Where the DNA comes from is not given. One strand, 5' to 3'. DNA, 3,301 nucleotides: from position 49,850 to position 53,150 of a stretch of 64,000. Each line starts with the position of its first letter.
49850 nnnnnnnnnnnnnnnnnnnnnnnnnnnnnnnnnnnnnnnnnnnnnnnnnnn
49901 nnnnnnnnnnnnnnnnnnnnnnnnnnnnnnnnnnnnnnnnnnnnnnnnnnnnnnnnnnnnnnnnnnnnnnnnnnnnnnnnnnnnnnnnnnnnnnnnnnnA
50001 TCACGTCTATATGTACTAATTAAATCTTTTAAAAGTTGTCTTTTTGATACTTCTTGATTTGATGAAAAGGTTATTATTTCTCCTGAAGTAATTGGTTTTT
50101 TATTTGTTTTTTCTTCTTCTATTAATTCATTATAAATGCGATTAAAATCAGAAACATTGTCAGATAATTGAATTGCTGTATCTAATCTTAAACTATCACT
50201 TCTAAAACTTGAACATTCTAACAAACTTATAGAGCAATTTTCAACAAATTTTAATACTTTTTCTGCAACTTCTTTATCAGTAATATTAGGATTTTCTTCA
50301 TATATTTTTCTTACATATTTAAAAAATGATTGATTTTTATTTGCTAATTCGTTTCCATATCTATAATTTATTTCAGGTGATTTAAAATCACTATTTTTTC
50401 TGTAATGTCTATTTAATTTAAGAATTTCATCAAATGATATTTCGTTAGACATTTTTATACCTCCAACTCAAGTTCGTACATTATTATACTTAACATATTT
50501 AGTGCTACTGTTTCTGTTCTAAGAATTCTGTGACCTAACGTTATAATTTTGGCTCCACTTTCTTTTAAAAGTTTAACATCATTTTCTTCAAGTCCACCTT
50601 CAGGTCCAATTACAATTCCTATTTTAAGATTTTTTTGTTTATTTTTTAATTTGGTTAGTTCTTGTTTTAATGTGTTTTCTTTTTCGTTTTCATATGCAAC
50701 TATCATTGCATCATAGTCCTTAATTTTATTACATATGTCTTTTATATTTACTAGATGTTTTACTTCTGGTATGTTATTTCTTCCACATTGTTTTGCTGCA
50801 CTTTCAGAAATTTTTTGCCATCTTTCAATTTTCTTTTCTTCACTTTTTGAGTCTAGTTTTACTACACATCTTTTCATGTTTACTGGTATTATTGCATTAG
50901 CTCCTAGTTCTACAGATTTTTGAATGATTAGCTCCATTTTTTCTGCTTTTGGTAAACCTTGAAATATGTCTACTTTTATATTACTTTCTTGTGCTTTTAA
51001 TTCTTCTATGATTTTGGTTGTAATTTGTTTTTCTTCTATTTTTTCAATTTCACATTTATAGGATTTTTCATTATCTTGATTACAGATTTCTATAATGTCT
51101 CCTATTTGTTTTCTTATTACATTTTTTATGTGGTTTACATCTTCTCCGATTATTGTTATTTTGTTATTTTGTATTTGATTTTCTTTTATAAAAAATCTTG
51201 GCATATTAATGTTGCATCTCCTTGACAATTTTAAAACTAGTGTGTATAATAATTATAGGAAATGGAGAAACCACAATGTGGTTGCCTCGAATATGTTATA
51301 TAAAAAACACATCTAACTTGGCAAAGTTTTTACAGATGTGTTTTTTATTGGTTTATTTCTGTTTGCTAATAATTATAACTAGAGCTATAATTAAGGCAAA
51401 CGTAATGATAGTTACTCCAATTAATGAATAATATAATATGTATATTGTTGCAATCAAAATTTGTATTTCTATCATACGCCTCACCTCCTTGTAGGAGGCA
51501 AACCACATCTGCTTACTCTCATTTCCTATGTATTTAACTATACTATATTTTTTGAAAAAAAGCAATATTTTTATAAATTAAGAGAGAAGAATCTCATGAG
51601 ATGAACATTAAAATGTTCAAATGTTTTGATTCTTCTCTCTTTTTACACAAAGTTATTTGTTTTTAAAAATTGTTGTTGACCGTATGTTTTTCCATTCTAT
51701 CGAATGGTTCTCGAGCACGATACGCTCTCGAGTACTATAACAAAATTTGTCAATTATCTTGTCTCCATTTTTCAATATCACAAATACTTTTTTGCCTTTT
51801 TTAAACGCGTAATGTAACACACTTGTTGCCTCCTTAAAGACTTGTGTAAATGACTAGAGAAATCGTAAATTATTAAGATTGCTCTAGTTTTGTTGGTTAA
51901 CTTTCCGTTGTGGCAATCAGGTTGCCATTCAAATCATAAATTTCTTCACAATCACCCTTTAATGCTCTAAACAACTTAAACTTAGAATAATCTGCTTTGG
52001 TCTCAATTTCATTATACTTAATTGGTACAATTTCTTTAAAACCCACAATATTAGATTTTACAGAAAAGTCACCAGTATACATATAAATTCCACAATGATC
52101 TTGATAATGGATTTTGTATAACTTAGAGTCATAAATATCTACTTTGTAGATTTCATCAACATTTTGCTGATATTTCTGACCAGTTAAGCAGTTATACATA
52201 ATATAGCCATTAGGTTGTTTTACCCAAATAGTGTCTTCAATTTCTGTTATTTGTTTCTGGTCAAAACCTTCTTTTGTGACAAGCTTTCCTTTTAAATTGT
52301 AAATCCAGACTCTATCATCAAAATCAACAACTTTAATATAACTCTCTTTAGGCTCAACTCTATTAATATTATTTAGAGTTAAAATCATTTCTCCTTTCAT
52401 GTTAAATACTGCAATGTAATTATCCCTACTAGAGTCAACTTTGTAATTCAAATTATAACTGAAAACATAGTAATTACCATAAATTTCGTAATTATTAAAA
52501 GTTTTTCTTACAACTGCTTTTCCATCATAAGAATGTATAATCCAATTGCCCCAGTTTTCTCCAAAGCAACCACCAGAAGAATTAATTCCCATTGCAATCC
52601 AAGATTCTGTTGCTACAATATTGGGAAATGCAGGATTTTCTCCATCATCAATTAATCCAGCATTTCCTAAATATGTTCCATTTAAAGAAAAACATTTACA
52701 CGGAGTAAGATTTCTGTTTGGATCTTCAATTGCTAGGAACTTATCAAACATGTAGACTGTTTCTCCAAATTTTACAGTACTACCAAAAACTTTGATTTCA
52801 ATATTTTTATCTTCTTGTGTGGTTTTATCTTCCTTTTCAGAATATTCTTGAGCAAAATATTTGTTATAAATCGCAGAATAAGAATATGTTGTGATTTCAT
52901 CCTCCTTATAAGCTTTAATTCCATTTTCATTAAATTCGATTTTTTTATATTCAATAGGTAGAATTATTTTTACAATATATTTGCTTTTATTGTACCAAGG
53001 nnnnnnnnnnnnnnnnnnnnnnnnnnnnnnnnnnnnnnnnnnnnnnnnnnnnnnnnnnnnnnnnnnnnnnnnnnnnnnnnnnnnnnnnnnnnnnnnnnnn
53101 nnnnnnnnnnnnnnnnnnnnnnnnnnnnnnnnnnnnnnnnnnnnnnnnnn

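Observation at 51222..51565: Unannotated type I toxin-antitoxin-like module with a non-Fst peptide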

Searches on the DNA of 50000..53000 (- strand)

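Call 4: search_rna_families(source=window, start=50000, end=53000, threshold=evalue, max_evalue=10, show_alignments=3)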
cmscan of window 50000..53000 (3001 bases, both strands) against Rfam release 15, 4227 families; matches with E-value up to 10: 8.
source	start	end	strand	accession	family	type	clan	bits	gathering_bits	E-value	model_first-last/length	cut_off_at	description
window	52614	52678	+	RF00909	mir-883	Gene; miRNA;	-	20.5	85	0.91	1-77/77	no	mir-883 microRNA precursor family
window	52592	52674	+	RF01653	ceN80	Gene; snRNA; snoRNA; HACA-box;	-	18.1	80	2.5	1-131/131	no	Caenorhabditis snoRNA ceN80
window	52779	52812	-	RF03884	mir-725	Gene; miRNA;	-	17.8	76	3.6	1-56/56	no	mir-725 microRNA precursor family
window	52167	52267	+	RF02109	DLEU2_5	Gene; lncRNA;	-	17.7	40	9.7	1-84/84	no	Deleted in lymphocytic leukemia 2 conserved region 5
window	51298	51348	-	RF03697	mir-722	Gene; miRNA;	-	17.5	81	9.7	1-67/67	no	mir-722 microRNA precursor family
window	51573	51646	+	RF03799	mir-3202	Gene; miRNA;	-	17.4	90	7.1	1-79/79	no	mir-3202 microRNA precursor family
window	52690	52734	-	RF00099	SNORD22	Gene; snRNA; snoRNA; CD-box;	-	17.2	50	3.6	1-126/126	no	Small nucleolar RNA SNORD22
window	51244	51323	+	RF03149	RAGATH-12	Gene; sRNA;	-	15.6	75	9.1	1-78/78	no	RAGATH-12 RNA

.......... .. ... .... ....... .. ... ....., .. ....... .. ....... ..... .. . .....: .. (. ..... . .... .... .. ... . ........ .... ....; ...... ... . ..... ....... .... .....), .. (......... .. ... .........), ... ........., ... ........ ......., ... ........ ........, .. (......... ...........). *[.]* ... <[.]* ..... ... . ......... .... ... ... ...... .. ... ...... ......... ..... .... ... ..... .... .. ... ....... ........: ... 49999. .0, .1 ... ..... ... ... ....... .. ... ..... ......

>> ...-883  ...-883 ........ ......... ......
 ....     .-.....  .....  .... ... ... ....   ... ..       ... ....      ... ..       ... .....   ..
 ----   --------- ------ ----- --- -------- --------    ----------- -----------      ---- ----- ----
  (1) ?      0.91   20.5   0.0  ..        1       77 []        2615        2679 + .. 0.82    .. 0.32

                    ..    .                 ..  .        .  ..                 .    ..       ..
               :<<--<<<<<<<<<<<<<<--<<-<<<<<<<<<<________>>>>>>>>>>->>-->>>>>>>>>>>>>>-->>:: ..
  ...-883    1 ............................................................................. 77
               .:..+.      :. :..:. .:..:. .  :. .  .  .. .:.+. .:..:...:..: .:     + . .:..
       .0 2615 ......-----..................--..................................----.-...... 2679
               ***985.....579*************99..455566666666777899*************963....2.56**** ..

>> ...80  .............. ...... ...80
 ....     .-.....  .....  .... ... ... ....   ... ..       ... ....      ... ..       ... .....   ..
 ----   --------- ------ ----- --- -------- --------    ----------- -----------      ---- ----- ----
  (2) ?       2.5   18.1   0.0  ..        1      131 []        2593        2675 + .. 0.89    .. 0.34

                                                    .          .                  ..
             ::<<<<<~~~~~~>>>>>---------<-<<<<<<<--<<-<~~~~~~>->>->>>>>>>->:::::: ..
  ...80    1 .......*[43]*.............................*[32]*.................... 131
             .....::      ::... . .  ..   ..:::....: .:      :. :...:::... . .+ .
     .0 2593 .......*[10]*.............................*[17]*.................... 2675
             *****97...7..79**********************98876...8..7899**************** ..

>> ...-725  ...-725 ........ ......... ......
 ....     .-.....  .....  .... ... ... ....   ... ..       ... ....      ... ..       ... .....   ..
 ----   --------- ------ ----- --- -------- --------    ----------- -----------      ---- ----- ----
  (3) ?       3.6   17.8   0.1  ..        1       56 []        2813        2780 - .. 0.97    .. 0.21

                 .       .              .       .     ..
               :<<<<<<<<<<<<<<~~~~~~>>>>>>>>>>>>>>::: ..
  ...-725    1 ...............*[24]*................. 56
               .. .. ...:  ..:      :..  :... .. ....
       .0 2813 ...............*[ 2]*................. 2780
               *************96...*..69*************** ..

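Call 58: search_dna_similar(query=window:51222-51565:-, collection=plasmids, mode=distant, max_evalue=0.001)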
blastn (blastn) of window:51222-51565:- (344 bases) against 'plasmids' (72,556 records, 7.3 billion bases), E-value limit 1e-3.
No match.

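Call 59: search_dna_similar(query=window:51222-51565:-, collection=phages, mode=distant, max_evalue=0.001)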
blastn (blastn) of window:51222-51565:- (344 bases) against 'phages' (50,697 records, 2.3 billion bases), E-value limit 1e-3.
No match.

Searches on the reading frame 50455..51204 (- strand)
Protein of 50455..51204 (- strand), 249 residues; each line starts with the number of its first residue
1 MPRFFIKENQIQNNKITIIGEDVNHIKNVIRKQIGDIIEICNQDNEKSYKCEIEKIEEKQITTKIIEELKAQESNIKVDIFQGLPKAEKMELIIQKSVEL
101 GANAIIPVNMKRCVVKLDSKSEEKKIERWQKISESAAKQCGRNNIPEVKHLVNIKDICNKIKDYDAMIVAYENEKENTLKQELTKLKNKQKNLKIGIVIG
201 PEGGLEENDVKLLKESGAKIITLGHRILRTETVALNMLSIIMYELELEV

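Call 46: find_encoding_contigs(protein=window:50455-51204:-, flank=3000, max_places=4)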
Protein window:50455-51204:- (249 aa): 21 contigs read that carry it; 4 places shown.
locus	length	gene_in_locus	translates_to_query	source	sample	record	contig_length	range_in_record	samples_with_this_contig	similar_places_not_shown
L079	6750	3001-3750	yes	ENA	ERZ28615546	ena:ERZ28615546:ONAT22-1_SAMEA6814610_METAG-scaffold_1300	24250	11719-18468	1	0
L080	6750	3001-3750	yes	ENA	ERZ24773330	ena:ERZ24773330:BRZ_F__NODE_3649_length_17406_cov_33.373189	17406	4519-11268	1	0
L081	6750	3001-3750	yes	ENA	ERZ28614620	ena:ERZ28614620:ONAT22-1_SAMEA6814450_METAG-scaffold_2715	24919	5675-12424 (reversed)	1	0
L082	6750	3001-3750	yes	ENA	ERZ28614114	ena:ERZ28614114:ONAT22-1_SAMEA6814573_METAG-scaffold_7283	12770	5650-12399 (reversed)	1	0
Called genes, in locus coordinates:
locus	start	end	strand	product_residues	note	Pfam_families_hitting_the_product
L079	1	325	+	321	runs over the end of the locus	PF00106:adh_short (faint), PF01073:3Beta_HSD, PF01370:Epimerase, PF02719:Polysacc_synt_2, PF04321:RmlD_sub_bind, PF07993:NAD_binding_4, PF16363:GDP_Man_Dehyd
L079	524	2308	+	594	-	-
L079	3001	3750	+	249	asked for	PF20260:PUA_4, PF04452:Methyltrans_RNA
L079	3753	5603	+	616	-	-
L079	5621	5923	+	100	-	-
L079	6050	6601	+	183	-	PF08207:EFP_N, PF01132:EFP, PF09285:Elong-fact-P_C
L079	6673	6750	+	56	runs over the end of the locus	-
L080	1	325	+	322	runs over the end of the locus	PF00106:adh_short (faint), PF01073:3Beta_HSD, PF01370:Epimerase, PF02719:Polysacc_synt_2, PF04321:RmlD_sub_bind, PF07993:NAD_binding_4, PF16363:GDP_Man_Dehyd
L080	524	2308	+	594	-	-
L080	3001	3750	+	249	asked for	PF20260:PUA_4, PF04452:Methyltrans_RNA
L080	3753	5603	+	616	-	-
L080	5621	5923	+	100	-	-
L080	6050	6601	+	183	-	PF08207:EFP_N, PF01132:EFP, PF09285:Elong-fact-P_C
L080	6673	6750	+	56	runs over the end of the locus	-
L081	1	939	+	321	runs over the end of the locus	PF00106:adh_short (faint), PF01073:3Beta_HSD, PF01370:Epimerase, PF02719:Polysacc_synt_2, PF04321:RmlD_sub_bind, PF07993:NAD_binding_4, PF16363:GDP_Man_Dehyd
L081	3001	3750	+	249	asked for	PF20260:PUA_4, PF04452:Methyltrans_RNA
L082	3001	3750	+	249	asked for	PF20260:PUA_4, PF04452:Methyltrans_RNA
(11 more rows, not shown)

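Call 47: search_protein_families(library=pfam, proteins=[window:50455-51204:-], max_evalue=0.001)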
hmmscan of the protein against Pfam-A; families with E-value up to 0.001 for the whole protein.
window:50455-51204:- (249 aa): 2 families
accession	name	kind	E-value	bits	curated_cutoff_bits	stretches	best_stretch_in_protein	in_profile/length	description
PF04452.19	Methyltrans_RNA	-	7.6e-55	185.4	23.9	1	73-242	2-165/165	RNA methyltransferase domain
PF20260.4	PUA_4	-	1.4e-10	41.5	23.9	1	20-66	3-48/48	RNA methyltransferase PUA domain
